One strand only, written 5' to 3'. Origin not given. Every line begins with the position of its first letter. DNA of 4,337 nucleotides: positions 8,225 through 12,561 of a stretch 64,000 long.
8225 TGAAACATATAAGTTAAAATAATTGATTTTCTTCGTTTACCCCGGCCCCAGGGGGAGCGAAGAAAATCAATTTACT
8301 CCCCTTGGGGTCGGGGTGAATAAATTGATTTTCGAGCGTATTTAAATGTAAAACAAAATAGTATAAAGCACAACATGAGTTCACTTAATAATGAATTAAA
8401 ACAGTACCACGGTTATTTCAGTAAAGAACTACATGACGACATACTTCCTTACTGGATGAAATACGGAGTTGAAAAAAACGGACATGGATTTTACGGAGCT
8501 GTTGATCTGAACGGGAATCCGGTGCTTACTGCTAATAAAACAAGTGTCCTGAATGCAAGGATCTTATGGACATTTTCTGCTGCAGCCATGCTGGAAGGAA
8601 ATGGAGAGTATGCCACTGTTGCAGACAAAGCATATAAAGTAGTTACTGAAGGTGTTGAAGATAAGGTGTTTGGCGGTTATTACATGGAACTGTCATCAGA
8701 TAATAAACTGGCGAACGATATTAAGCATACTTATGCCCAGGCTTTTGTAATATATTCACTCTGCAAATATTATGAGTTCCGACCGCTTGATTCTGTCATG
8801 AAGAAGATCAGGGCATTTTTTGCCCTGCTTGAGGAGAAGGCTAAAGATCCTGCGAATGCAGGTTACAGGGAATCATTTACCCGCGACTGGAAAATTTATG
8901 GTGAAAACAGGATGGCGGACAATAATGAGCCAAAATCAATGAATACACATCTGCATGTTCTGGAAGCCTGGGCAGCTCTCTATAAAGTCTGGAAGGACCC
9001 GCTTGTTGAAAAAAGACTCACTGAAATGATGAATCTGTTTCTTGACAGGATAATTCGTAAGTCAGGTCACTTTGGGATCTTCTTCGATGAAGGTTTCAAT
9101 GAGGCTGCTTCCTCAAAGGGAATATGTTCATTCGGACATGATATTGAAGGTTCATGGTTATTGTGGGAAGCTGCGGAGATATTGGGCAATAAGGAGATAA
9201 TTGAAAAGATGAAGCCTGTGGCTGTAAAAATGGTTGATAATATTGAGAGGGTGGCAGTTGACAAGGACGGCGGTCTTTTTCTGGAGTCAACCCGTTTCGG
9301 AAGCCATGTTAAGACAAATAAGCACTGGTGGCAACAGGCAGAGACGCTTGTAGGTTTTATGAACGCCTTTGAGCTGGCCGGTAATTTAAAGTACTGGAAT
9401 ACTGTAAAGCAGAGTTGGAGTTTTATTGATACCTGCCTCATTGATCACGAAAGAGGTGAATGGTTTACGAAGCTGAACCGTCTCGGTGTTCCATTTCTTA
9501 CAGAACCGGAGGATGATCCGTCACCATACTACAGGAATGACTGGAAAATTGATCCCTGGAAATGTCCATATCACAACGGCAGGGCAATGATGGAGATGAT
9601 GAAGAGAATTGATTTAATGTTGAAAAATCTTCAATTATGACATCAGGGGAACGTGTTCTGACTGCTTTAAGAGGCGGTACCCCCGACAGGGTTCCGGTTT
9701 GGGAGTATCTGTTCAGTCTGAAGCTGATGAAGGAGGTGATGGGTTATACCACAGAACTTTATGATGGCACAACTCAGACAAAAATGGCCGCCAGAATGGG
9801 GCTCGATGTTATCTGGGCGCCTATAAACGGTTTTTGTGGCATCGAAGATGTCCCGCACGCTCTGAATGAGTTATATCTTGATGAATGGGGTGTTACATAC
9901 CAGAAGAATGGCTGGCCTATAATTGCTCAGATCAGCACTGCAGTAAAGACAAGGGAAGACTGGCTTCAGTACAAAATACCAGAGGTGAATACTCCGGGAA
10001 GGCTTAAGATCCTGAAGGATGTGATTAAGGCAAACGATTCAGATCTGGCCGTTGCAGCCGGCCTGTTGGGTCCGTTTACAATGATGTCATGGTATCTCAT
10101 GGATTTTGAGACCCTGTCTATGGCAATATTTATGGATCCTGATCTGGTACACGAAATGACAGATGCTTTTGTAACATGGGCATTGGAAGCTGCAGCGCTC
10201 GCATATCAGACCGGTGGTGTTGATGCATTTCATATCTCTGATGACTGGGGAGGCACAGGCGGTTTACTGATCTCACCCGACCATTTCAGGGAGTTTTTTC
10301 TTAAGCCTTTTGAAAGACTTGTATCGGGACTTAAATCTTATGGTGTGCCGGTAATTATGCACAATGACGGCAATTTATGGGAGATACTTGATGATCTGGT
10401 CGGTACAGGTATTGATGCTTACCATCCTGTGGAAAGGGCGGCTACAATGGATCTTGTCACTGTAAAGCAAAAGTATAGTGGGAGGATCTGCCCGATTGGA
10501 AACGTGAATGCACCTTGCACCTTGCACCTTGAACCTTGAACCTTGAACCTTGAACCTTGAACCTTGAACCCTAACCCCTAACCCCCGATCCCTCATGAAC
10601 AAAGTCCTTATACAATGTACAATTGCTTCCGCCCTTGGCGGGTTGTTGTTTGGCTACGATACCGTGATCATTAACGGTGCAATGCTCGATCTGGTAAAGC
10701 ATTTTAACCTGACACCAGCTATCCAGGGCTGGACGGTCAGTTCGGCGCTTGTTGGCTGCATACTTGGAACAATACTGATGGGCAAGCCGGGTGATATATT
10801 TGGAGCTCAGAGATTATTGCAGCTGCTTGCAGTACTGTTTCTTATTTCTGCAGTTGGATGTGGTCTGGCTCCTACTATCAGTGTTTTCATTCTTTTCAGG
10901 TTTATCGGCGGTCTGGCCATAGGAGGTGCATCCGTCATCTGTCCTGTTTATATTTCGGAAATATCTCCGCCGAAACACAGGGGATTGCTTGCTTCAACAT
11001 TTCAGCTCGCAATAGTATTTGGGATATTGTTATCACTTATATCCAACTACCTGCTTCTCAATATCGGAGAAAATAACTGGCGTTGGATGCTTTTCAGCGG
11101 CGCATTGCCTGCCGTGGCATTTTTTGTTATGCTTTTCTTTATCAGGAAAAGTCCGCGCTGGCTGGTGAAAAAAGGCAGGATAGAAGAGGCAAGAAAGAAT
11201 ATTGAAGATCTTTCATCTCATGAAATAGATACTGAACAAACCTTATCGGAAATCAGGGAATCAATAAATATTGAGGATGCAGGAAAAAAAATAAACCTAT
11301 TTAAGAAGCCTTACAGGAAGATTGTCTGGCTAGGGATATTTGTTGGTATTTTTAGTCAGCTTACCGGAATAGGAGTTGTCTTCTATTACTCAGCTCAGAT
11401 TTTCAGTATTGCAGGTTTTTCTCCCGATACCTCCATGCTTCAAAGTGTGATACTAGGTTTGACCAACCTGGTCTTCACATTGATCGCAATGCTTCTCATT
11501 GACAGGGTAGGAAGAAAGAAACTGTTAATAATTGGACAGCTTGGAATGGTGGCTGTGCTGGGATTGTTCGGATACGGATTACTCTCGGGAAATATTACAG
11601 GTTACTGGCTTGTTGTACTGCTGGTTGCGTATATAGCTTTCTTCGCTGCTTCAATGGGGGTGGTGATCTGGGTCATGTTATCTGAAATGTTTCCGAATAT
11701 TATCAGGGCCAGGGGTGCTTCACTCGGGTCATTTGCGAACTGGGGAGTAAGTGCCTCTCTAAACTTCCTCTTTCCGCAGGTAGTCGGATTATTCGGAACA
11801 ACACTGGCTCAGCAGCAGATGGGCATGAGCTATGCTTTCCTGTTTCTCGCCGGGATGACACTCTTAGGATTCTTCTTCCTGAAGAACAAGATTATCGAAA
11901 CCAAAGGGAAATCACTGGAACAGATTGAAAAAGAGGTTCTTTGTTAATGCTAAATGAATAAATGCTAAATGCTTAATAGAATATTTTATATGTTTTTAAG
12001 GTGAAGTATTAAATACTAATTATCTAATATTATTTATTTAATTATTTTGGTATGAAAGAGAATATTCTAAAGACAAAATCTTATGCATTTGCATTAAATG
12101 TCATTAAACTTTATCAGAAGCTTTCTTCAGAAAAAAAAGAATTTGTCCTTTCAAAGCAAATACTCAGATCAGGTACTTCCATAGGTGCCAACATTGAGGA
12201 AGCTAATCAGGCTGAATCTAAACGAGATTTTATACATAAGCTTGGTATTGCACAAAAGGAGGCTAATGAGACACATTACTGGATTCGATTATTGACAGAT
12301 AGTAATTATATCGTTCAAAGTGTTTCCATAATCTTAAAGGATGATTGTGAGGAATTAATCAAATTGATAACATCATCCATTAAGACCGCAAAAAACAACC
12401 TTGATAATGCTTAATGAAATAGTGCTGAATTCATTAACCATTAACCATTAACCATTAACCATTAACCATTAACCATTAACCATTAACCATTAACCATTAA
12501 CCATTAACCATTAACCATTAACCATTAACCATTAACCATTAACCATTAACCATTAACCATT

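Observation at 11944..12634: Four-helix-bundle gene sits in the loop of an inverted short-box cassette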

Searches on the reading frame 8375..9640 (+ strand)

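Call 4: search_protein_families(library=pfam, proteins=[window:8375-9640:+])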
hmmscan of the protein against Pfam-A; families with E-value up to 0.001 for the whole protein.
window:8375-9640:+ (421 aa): 1 family
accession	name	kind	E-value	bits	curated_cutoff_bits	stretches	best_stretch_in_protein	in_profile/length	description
PF07221.17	GlcNAc_2-epim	-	1.4e-43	150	23.4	1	38-379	1-336/347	N-acylglucosamine 2-epimerase (GlcNAc 2-epimerase)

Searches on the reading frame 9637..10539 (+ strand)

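Call 4: search_protein_families(library=pfam, proteins=[window:9637-10539:+])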
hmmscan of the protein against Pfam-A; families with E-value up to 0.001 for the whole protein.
window:9637-10539:+ (300 aa): 1 family
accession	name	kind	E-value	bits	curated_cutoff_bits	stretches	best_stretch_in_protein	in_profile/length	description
PF01208.23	URO-D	-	1e-25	90.9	23.9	1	3-297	2-295/346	Uroporphyrinogen decarboxylase (URO-D)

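Call 5: search_protein_families(library=ncbifam, proteins=[window:9637-10539:+])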
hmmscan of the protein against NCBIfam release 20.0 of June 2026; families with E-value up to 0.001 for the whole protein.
window:9637-10539:+ (300 aa): 5 families
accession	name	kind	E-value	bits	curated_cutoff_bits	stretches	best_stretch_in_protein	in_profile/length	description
NF004889.0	PRK06252.1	subfamily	5.6e-18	65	244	1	121-297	119-289/340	methylcobalamin:coenzyme M methyltransferase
TIGR01463.1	mtaA_cmuA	subfamily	1.4e-16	60.7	235.4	1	1-296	3-290/340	MtaA/CmuA family methyltransferase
NF040654.1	MtaA_Meth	equivalog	4e-14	52.3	400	1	123-296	123-287/337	methylcobamide:CoM methyltransferase MtaA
TIGR01464.1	hemE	equivalog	1.9e-07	30.4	302.95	1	115-268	110-263/338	uroporphyrinogen decarboxylase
NF041608.1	methylcob_mtaseMtbA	equivalog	3e-07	29.9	600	1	99-263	98-260/339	methylcobamide:CoM methyltransferase MtbA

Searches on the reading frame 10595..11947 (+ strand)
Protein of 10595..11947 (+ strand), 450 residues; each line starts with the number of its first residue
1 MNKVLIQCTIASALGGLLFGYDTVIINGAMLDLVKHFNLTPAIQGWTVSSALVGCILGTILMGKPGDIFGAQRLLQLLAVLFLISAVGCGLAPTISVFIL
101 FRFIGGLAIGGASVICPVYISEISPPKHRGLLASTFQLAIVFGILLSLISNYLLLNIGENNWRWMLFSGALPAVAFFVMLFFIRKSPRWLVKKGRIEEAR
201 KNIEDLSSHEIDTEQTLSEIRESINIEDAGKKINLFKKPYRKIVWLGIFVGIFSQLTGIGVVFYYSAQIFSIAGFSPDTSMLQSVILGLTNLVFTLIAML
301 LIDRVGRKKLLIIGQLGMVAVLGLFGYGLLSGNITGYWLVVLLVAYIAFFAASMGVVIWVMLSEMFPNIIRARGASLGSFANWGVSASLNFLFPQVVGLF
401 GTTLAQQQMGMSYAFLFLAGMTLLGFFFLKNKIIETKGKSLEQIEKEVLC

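Call 4: search_protein_families(library=pfam, proteins=[window:10595-11947:+])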
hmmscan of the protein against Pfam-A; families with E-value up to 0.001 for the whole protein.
window:10595-11947:+ (450 aa): 2 families
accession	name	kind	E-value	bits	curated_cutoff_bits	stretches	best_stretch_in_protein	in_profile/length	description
PF00083.30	Sugar_tr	-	5.3e-104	349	22.3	1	9-446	2-450/452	Sugar (and other) transporter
PF07690.21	MFS_1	-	9.6e-34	117.3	33.4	2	13-276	2-235/347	Major Facilitator Superfamily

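Call 5: search_protein_families(library=ncbifam, proteins=[window:10595-11947:+])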
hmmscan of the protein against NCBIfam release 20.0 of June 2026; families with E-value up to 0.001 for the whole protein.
window:10595-11947:+ (450 aa): 28 families (the best 25 are shown)
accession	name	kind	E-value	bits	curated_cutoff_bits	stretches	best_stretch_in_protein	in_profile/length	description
TIGR00879.1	SP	subfamily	2.4e-103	346.4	237.8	1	7-444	57-510/510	sugar porter family MFS transporter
NF007484.0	PRK10077.1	equivalog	1.6e-92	310.8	608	1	4-446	9-470/480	D-xylose transporter XylE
NF052357.1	GlucTporGlcPStph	equivalog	1.8e-84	284.1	750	1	9-448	9-437/445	glucose transporter GlcP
TIGR00898.1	2A0119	subfamily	1e-35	123.5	550.75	1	37-380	118-453/506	cation transport protein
TIGR00895.1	2A0115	subfamily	2.7e-33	115.5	418.55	1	1-376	11-377/398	aromatic acid/H+ symport family MFS transporter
TIGR00891.1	2A0112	subfamily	6.6e-19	68.2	552.9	1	10-377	15-368/405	sialate:H+ symport family MFS transporter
TIGR00883.1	2A0106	subfamily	1.8e-17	63.5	443.45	1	52-419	45-396/400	metabolite/H+ symporter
NF003024.0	PRK03893.1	subfamily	4e-17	62.2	604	1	9-189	23-201/497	sialate:H+ symport family MFS transporter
NF053517.1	HbztTptrPcaK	equivalog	2.2e-14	53.3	770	1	17-339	29-346/437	4-hydroxybenzoate transporter PcaK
TIGR00880.1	2_A_01_02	superfamily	3.8e-14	53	131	1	53-183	9-137/141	multidrug resistance protein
TIGR00893.1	2A0114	subfamily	4.3e-14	52.3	395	1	29-426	16-392/399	D-galactonate transporter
NF008586.0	PRK11551.1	equivalog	2.6e-13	49.7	410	1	17-208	25-215/406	3-(3-hydroxy-phenyl)propionate transporter MhpT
NF053813.1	MFS_TcaB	equivalog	2.7e-11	42.9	475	1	28-151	27-151/396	putative multidrug effflux MFS transporter TcaB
TIGR00711.1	efflux_EmrB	subfamily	5.6e-10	38.6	230.2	1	8-187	3-180/485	DHA2 family efflux MFS transporter permease subunit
TIGR00881.1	2A0104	subfamily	1.1e-09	37.9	407.75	1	29-385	17-359/379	phosphoglycerate transporter protein PgtP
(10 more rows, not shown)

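Call 15: find_encoding_contigs(protein=window:10595-11947:+, flank=6000, max_places=10)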
Protein window:10595-11947:+ (450 aa): 4 contigs read that carry it; 3 places shown.
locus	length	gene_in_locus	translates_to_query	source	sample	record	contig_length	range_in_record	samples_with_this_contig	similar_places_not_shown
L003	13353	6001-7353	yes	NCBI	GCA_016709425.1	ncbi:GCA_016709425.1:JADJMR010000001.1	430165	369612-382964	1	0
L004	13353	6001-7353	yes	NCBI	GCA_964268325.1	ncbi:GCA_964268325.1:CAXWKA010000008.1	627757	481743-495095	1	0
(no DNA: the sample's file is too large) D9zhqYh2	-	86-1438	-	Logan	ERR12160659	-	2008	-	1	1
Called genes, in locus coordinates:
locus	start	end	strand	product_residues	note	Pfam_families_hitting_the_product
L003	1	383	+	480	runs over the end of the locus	PF07748:Glyco_hydro_38C, PF17677:Glyco_hydro38C2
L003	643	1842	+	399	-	PF01074:Glyco_hydro_38N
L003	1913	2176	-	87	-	-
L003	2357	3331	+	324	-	PF07748:Glyco_hydro_38C (weak), PF17677:Glyco_hydro38C2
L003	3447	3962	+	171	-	PF07221:GlcNAc_2-epim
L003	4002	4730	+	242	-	PF07221:GlcNAc_2-epim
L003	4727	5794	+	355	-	PF01208:URO-D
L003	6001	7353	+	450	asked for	PF00083:Sugar_tr, PF07690:MFS_1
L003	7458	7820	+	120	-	PF05635:23S_rRNA_IVP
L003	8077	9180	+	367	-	PF01208:URO-D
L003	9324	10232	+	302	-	PF01208:URO-D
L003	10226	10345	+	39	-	PF01208:URO-D (weak)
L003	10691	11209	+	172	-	-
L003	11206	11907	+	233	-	PF02065:Melibiase, PF16499:Melibiase_2 (faint)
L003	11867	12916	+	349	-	-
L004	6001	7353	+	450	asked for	PF00083:Sugar_tr, PF07690:MFS_1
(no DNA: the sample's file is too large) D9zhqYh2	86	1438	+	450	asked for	PF00083:Sugar_tr, PF07690:MFS_1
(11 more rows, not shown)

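Call 39: find_related_loci(query=window:10595-11944:+, collection=metagenome_contigs, flank=3000)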
Query window:10595-11944:+ (450 aa) in metagenome_contigs; peptide patterns used: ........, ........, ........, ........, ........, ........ (x = any residue, [..] = any of these).
600 stretches matched a pattern (row limit reached: there are more); 178 encode a relative of the query (tblastn E <= 1e-3); the best 80 are kept; 80 distinct loci.
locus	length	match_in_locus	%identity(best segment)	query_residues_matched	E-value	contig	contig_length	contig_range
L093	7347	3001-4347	88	1-449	0e+0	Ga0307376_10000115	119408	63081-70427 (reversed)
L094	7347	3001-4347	86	1-449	0e+0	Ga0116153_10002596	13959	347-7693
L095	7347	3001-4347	86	1-449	0e+0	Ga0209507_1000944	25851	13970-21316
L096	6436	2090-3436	84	1-449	0e+0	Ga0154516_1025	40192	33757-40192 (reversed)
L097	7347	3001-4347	84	1-449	0e+0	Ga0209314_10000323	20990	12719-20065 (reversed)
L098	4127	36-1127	87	86-449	0e+0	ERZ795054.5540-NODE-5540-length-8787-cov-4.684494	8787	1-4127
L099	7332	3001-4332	52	1-450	2e-155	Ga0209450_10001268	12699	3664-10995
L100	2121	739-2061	53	1-449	2e-164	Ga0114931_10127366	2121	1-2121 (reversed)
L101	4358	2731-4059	53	1-449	2e-151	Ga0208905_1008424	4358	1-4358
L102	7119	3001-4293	53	9-449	1e-147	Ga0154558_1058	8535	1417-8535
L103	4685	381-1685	52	5-449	9e-147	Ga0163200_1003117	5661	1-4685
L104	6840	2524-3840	50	1-449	2e-145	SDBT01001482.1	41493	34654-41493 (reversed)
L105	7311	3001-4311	53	9-445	1e-142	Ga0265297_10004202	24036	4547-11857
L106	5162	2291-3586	52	8-449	6e-144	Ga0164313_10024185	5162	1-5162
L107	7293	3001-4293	52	9-449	2e-141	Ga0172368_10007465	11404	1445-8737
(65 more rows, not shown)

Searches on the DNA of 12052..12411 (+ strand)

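Call 59: search_rna_families(sources=[L071, L092, L015, L016, L022, L032, L072, L075, L083, L026, L031, L036, L093, L010, L018, L019, L077, L087, L040, L056], threshold=gathering)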
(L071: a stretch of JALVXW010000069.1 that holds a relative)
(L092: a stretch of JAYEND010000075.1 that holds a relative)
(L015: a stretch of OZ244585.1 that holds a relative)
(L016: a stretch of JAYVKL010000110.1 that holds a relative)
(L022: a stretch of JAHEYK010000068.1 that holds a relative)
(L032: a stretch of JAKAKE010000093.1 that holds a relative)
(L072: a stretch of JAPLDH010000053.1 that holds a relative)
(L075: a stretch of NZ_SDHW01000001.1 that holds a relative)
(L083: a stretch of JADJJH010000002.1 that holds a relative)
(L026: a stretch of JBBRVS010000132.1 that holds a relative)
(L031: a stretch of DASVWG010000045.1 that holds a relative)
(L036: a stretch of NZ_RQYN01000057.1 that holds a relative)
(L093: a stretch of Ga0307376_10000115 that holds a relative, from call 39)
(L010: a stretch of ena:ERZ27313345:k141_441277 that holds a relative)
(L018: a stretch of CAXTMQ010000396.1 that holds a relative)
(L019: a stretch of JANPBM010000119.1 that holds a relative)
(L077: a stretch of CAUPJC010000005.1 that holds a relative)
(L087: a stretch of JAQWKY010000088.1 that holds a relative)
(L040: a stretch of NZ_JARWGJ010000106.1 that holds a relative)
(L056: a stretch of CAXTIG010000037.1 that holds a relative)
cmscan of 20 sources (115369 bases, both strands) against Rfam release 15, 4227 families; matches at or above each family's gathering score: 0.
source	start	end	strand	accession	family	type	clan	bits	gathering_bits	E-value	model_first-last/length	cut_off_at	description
